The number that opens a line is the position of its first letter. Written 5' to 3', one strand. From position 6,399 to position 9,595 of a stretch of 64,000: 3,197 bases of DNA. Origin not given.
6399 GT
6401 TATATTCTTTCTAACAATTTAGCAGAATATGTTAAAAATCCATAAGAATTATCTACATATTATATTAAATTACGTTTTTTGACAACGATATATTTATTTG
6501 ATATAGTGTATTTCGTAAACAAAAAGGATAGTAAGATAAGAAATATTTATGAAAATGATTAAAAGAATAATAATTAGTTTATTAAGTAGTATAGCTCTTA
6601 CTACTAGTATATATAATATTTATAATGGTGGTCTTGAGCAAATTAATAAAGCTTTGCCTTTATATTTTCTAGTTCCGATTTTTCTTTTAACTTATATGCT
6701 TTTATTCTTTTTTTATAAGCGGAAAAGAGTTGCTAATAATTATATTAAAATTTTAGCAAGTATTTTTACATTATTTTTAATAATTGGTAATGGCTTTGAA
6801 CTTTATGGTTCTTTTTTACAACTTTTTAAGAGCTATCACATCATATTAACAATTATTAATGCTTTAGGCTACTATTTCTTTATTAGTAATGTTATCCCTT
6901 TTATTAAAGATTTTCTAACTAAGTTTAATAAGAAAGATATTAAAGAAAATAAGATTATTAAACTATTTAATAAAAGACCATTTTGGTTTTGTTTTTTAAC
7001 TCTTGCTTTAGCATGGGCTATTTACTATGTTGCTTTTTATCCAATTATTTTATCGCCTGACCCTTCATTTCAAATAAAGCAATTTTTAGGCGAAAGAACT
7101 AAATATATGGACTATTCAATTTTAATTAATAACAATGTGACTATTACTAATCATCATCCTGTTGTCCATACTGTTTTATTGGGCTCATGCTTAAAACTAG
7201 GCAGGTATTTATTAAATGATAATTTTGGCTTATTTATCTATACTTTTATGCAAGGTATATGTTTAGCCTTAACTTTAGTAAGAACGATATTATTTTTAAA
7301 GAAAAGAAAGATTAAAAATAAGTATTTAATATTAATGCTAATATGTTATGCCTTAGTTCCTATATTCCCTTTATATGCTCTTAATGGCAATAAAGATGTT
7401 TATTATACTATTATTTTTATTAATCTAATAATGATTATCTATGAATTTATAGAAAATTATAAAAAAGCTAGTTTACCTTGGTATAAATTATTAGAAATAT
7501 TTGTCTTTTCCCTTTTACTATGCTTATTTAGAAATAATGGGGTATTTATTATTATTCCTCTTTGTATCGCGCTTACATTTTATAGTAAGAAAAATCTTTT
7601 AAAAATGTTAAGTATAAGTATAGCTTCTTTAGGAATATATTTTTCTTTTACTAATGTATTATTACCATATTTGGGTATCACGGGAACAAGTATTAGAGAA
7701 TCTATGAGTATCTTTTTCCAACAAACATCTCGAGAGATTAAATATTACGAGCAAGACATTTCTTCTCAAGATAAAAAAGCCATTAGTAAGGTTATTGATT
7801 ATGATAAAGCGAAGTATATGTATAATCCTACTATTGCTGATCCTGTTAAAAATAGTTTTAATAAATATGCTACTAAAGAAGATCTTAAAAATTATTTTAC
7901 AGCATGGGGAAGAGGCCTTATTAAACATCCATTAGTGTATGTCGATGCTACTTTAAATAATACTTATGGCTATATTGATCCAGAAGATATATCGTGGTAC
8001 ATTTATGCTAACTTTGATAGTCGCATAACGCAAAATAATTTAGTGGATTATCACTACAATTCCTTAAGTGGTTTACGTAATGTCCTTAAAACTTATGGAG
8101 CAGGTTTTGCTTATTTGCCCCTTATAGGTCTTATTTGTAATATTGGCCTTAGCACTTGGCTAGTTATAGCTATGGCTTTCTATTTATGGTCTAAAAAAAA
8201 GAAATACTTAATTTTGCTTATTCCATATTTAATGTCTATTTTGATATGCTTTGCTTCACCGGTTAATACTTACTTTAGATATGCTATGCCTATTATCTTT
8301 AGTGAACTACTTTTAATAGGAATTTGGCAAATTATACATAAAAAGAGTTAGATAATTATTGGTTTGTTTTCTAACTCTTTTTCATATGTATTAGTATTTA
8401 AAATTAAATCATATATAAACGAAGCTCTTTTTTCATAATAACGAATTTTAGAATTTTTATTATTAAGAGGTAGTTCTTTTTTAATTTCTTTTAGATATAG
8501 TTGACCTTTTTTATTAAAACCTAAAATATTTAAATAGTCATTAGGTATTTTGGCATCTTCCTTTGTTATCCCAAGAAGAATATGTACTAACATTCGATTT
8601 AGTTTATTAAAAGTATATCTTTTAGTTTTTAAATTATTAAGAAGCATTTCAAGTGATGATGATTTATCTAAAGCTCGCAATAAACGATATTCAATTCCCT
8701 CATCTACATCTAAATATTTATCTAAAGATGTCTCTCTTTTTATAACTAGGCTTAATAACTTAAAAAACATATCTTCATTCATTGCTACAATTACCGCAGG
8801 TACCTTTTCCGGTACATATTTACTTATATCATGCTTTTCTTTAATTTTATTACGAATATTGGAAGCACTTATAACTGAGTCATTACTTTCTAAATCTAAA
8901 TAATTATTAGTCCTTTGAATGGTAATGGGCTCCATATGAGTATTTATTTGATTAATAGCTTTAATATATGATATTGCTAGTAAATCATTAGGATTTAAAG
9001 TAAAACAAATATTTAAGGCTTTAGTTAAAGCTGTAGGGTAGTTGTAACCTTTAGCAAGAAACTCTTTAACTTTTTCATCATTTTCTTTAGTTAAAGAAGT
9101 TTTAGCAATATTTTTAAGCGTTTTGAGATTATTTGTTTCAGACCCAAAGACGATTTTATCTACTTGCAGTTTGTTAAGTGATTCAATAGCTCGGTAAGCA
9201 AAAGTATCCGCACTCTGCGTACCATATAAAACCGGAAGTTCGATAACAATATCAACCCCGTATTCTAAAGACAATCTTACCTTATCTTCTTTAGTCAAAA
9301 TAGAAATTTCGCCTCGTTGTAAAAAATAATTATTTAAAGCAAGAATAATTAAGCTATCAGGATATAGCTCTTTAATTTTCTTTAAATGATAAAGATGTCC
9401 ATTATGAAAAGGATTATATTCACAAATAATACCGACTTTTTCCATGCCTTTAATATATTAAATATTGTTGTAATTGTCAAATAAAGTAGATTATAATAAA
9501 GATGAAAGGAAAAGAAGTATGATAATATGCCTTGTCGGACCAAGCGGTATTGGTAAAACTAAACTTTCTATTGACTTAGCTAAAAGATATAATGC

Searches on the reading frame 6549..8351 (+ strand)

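Call 97: search_protein_families(library=pfam, proteins=[window:6549-8351:+], max_evalue=0.00001)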
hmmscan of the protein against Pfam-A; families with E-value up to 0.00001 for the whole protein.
window:6549-8351:+ (600 aa): 1 family
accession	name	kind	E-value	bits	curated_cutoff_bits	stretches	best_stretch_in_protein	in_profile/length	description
PF19484.4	DUF6020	-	1.1e-56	192.9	28.3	1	194-589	177-586/604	Family of unknown function (DUF6020)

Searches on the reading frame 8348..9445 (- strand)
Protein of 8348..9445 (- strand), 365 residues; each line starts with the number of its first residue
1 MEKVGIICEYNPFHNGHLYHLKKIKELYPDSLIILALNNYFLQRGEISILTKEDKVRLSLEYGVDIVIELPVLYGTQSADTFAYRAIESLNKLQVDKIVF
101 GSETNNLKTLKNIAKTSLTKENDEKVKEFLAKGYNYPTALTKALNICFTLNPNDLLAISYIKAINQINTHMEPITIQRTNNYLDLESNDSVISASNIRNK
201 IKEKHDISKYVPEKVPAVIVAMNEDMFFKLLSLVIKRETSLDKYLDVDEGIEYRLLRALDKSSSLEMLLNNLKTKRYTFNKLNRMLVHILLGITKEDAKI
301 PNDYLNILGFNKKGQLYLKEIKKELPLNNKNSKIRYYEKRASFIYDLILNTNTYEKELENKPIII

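Call 97: search_protein_families(library=pfam, proteins=[window:8348-9445:-], max_evalue=0.00001)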
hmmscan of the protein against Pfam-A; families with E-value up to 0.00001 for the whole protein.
window:8348-9445:- (365 aa): 1 family
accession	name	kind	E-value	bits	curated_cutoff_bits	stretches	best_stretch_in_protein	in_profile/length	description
PF05636.17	HIGH_NTase1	-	1.5e-102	344.3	27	1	1-353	1-394/402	HIGH Nucleotidyl Transferase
